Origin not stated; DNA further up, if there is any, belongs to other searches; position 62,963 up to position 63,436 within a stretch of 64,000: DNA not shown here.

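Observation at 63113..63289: Unannotated 58-codon ORF translationally coupled to the methyltransferase frame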

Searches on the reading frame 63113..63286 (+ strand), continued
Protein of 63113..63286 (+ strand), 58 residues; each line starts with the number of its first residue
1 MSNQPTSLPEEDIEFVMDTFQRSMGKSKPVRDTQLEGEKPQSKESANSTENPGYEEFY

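Call 50: predict_structure(alignment_id=A2)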
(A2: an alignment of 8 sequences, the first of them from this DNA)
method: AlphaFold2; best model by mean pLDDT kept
length: 58 residues; sequences in the alignment: 8
mean_pLDDT: 60.1   pTM: 0.17
mean pLDDT of the five models: 60.1, 59.5, 59.2, 59.2, 55.9
residues with pLDDT >= 90: 0; 70-90: 1; 50-70: 54; < 50: 3
segments of 3 or more residues with pLDDT < 50: none
pLDDT, mean of each block of 10 residues (from residue 1): 64 66 61 57 61 50
secondary structure, 60 per line:
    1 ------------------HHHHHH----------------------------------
elements in order: H19-24

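Call 64: search_solved_structures(query=A2, max_evalue=10)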
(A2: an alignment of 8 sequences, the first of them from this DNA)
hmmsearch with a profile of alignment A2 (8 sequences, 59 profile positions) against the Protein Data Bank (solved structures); distinct sequences matched with E-value up to 10: 0.
